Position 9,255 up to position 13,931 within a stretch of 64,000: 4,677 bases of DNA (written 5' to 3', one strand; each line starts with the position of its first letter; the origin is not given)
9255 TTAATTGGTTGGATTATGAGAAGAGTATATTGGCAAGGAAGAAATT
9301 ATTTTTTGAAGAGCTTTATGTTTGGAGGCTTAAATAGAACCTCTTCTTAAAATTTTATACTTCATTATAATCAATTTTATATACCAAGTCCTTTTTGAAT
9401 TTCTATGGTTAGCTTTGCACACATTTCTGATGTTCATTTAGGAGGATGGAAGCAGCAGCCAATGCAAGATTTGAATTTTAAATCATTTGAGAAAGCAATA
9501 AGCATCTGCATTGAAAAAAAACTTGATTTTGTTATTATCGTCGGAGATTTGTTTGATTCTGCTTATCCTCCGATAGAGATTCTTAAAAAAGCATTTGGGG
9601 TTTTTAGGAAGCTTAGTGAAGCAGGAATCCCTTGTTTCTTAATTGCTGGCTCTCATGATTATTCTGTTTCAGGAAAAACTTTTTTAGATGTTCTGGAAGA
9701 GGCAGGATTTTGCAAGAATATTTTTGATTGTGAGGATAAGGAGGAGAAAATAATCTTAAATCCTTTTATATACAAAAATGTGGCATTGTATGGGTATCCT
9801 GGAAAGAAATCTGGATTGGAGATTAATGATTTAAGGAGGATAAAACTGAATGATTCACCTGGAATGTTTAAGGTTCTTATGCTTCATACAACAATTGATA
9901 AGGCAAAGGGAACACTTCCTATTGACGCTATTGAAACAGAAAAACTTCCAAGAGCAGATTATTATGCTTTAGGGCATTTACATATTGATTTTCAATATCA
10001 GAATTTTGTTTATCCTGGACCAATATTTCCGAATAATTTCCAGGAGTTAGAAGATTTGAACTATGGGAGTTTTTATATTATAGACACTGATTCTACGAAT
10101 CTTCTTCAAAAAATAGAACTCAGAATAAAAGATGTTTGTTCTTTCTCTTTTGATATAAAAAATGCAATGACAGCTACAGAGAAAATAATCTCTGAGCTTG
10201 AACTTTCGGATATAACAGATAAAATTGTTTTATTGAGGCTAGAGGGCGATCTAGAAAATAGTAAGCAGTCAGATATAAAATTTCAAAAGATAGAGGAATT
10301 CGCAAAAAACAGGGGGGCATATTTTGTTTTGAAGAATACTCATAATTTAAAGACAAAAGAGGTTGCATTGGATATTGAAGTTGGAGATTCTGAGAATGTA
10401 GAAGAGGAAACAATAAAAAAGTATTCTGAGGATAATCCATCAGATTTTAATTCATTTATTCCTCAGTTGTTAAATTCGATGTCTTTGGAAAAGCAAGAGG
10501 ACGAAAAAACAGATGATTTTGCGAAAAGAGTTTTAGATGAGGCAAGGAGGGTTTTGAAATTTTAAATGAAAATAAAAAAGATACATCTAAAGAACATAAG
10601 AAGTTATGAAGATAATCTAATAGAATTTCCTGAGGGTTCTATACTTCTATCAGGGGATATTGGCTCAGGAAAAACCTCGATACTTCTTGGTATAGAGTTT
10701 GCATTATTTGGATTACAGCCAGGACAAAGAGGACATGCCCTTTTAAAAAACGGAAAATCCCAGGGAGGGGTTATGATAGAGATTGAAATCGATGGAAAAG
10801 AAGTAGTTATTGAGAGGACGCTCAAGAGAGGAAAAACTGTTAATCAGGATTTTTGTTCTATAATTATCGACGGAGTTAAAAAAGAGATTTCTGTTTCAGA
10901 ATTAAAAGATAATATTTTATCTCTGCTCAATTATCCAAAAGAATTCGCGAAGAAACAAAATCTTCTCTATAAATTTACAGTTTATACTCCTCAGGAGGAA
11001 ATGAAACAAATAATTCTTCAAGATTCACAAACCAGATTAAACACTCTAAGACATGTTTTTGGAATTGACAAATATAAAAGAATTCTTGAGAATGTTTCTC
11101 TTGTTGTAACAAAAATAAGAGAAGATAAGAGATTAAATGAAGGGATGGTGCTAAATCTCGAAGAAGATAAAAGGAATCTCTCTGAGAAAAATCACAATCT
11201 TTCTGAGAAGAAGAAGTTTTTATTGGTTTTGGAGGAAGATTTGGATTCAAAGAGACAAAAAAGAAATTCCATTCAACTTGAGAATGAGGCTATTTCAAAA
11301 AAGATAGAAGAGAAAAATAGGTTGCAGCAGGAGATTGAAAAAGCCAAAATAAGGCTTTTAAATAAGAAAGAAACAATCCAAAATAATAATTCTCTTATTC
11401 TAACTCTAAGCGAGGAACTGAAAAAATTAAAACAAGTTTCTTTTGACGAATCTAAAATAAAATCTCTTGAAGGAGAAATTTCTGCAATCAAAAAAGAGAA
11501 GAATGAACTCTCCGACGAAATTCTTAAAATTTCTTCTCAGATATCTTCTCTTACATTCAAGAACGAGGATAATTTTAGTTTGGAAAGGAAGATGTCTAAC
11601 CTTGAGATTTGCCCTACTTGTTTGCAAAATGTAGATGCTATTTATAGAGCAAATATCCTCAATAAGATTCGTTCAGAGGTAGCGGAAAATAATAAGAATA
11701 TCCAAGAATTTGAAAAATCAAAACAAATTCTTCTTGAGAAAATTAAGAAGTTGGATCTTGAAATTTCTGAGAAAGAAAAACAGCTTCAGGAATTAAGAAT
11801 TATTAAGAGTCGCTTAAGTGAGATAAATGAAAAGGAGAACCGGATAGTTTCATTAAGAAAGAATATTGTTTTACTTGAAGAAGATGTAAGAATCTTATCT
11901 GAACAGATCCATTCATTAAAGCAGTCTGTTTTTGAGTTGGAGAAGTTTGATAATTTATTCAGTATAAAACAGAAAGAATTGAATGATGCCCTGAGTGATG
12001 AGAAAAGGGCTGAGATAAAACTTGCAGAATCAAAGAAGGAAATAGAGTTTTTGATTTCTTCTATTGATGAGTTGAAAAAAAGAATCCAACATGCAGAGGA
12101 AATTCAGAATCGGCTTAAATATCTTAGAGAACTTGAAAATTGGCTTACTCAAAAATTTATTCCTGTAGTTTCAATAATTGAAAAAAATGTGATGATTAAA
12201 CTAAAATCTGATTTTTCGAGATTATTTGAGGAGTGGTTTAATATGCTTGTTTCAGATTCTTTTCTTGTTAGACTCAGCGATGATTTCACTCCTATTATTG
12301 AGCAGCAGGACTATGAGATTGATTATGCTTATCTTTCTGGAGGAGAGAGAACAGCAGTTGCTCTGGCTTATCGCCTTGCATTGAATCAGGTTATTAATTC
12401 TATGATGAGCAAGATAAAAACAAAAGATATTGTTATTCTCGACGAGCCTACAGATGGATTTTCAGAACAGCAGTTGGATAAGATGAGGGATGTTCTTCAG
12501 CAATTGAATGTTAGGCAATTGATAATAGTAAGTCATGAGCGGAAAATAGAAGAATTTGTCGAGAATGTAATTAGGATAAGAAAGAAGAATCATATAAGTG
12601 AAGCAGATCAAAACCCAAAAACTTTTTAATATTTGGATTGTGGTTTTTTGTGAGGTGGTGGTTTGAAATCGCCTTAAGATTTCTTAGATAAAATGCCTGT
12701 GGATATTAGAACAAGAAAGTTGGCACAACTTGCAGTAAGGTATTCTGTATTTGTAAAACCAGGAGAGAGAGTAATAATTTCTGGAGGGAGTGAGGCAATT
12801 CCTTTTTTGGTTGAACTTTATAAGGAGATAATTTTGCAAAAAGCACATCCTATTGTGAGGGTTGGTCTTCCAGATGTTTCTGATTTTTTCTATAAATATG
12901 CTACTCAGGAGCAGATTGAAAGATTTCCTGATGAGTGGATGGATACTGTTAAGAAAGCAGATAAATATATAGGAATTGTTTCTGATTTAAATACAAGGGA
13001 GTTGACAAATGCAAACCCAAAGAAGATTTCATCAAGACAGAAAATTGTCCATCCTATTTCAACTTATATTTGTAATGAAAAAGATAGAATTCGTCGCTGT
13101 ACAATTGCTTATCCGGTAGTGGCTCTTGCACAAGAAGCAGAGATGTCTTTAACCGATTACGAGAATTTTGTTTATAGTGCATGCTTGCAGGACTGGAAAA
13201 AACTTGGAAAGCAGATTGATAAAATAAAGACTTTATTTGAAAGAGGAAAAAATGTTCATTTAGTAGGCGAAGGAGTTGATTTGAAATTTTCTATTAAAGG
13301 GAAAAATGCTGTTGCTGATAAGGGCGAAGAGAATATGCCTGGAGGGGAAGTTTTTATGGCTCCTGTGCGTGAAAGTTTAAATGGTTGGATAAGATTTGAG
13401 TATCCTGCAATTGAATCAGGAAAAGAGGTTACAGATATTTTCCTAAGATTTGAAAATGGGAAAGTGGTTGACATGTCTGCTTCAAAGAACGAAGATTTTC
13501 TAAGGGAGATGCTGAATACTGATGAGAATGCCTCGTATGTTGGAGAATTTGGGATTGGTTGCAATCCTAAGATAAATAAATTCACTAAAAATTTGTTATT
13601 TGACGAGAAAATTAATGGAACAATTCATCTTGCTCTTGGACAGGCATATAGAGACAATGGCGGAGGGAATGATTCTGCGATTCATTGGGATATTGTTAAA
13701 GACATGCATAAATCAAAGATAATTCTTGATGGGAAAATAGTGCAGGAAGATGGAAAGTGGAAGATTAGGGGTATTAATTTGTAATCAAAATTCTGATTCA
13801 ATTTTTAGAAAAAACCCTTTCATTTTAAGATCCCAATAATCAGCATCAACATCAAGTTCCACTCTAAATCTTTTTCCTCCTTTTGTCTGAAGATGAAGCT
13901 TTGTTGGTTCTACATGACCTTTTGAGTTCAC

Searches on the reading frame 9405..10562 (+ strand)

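Call 84: search_protein_families(library=pfam, proteins=[window:9405-10562:+], max_evalue=0.00001)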
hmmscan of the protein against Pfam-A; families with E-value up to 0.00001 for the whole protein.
window:9405-10562:+ (386 aa): 1 family
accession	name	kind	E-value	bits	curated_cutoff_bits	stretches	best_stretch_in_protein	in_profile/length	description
PF00149.33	Metallophos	-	7.9e-12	46.4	21.5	1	3-194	2-190/191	Calcineurin-like phosphoesterase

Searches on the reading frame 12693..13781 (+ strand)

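Call 84: search_protein_families(library=pfam, proteins=[window:12693-13781:+], max_evalue=0.00001)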
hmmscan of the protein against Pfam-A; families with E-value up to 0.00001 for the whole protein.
window:12693-13781:+ (363 aa): 1 family
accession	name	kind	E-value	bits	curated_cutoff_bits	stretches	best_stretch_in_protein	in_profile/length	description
PF02073.20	Peptidase_M29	-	1.2e-69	235.5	27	1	6-348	4-396/406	Thermophilic metalloprotease (M29)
